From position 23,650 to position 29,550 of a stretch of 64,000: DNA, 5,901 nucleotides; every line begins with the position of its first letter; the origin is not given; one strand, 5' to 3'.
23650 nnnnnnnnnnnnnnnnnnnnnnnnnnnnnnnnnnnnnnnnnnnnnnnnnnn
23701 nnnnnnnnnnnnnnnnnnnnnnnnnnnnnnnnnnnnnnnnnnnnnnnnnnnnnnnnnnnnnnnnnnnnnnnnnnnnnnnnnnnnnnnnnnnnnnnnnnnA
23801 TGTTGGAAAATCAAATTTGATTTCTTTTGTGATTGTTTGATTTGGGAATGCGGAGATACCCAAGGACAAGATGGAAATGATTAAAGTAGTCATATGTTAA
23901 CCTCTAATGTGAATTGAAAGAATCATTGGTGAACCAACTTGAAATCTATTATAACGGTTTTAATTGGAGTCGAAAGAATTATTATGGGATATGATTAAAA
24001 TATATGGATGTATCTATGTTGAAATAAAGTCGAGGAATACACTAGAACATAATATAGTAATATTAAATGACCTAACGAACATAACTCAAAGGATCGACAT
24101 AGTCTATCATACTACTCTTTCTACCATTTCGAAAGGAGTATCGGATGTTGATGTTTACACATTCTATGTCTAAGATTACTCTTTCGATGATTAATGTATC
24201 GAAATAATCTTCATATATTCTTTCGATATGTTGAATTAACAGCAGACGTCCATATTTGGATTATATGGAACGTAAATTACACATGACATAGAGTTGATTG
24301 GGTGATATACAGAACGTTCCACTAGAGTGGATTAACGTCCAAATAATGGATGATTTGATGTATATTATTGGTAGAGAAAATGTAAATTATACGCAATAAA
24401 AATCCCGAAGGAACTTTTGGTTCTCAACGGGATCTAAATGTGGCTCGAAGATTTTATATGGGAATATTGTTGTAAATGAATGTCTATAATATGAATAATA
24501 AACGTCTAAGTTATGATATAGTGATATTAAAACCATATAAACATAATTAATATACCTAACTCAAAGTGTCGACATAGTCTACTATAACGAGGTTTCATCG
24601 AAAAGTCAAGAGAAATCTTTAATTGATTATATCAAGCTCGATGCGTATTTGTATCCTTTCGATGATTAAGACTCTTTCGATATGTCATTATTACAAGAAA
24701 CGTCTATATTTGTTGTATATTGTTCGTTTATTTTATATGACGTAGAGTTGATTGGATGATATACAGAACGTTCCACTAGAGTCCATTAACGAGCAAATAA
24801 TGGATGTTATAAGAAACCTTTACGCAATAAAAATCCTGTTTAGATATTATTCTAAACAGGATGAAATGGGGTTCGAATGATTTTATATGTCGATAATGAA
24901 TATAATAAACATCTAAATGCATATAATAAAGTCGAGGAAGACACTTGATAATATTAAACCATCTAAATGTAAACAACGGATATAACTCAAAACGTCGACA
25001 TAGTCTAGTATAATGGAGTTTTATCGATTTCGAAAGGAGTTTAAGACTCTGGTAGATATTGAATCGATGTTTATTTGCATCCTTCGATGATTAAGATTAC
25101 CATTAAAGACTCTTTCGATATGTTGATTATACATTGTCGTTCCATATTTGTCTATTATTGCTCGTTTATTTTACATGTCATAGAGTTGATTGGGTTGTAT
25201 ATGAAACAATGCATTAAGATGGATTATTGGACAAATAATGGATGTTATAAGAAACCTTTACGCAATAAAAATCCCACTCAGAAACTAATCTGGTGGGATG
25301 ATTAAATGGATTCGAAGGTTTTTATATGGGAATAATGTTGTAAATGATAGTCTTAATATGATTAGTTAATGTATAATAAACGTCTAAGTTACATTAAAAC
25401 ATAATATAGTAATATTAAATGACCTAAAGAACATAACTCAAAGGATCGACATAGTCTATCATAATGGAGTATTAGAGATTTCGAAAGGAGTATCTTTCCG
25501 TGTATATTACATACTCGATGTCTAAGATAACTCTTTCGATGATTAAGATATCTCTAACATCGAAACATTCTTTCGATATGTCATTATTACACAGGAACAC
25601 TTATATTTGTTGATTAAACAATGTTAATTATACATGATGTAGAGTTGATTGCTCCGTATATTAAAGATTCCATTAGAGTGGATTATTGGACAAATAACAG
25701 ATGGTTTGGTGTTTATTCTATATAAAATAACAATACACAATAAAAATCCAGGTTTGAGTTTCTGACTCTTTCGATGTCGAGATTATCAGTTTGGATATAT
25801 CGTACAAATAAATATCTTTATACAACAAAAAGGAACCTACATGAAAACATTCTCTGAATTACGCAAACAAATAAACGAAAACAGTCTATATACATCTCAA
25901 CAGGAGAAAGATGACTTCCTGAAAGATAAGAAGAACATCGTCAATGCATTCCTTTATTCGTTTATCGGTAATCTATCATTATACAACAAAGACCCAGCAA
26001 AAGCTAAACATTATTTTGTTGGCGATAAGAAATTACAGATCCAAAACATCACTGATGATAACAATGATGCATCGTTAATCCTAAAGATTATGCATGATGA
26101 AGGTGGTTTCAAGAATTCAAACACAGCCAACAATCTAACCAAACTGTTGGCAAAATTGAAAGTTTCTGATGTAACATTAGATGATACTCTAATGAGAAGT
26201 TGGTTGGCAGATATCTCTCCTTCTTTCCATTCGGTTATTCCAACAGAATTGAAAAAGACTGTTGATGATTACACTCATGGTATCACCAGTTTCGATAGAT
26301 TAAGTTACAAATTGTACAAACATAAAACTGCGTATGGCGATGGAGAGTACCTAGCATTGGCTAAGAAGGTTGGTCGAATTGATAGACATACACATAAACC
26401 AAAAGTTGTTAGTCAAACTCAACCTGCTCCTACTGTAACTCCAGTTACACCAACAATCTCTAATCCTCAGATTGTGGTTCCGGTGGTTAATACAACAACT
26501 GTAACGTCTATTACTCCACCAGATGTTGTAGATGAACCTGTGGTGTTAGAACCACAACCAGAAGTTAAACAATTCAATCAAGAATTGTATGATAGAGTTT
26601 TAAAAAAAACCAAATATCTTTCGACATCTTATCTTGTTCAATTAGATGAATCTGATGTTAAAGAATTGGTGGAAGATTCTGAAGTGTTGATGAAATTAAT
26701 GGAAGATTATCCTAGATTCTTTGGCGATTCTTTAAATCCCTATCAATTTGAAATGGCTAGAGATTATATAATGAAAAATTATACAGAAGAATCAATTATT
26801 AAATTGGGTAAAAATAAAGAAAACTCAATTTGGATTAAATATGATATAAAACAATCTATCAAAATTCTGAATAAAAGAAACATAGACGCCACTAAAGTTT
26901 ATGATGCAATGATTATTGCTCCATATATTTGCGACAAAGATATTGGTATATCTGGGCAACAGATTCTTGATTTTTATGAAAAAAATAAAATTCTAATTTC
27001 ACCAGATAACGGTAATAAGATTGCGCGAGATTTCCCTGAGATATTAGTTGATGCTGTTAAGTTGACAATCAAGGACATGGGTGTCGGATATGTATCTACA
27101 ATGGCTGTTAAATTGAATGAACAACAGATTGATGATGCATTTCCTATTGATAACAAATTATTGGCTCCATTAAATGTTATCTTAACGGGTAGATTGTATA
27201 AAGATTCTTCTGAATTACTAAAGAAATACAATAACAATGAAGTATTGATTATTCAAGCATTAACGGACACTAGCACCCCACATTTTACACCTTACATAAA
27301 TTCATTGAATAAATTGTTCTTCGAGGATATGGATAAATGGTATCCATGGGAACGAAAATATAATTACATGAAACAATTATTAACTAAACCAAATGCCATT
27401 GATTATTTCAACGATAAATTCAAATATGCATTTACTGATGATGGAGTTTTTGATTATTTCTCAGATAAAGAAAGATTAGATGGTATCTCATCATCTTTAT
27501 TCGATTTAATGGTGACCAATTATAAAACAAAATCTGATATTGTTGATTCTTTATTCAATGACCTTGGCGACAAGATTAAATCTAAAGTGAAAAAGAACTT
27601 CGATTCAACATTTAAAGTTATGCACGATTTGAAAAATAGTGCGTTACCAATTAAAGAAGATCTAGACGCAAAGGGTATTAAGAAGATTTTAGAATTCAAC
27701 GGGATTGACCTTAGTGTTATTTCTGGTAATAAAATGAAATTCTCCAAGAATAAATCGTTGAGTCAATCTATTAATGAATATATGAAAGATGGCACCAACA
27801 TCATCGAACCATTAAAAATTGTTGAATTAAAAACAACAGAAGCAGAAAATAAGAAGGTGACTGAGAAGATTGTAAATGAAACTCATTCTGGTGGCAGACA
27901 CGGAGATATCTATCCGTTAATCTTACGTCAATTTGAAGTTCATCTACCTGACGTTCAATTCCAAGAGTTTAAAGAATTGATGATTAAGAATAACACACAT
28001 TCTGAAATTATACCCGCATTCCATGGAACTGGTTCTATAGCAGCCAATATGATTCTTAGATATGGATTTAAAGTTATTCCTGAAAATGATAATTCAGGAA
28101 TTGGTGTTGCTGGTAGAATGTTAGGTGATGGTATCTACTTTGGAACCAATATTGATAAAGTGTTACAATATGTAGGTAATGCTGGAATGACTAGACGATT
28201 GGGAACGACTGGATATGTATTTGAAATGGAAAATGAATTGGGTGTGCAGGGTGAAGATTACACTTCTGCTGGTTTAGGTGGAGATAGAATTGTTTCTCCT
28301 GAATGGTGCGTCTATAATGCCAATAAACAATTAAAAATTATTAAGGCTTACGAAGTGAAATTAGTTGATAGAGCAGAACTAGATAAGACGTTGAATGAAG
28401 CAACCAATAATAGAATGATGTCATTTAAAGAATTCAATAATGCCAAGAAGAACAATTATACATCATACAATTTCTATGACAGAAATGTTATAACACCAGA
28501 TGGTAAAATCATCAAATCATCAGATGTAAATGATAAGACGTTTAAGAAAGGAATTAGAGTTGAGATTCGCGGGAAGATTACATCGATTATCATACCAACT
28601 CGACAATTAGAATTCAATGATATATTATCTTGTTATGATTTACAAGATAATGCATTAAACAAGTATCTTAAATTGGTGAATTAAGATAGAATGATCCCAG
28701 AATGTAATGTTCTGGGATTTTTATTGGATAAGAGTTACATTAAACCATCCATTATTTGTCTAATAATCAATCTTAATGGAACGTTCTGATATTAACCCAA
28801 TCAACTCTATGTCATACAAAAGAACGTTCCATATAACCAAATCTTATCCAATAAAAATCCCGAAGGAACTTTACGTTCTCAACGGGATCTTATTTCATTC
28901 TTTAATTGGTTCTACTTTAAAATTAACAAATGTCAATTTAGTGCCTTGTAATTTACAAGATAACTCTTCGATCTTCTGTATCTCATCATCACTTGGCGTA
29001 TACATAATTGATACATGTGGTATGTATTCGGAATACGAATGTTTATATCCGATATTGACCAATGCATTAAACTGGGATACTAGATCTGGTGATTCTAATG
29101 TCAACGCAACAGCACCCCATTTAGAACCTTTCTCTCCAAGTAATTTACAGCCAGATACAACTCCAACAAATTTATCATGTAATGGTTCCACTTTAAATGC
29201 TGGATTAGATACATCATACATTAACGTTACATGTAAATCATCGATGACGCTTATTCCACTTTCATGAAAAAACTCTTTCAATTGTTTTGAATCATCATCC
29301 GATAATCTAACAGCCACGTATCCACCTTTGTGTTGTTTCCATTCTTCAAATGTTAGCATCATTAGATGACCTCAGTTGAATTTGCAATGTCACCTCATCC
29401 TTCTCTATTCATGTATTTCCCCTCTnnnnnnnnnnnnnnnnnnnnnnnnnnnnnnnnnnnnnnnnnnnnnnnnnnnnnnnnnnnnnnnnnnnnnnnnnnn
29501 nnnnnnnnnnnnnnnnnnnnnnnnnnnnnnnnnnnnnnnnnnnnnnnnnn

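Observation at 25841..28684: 947-aa plus-strand protein with a PARP-like H-Y-E ADP-ribosyltransferase domain, bracketed by inverted repeats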

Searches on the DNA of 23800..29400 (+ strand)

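Call 9: search_dna_similar(query=window:23800-29400:+, collection=phages, mode=near, max_rows=30)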
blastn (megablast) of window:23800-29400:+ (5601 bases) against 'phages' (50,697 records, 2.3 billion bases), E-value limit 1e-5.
No match.

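Call 99: search_dna_similar(query=window:23895-25840:+, collection=phages, mode=distant, max_rows=10)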
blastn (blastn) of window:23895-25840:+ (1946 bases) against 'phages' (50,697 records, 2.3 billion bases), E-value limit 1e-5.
No match.

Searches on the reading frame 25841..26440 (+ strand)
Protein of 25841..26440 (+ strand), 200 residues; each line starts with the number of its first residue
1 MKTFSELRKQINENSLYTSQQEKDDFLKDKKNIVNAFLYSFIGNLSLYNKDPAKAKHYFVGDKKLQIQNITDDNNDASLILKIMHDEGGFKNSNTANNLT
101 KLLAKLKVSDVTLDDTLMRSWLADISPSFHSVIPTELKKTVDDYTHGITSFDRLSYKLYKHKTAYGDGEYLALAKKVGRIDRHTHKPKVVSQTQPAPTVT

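Call 67: find_homologous_proteins(query=window:25841-26440:+, max_evalue=0.001)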
Query window:25841-26440:+: 158 candidates shared short words with the query, none scored E <= 0.001.
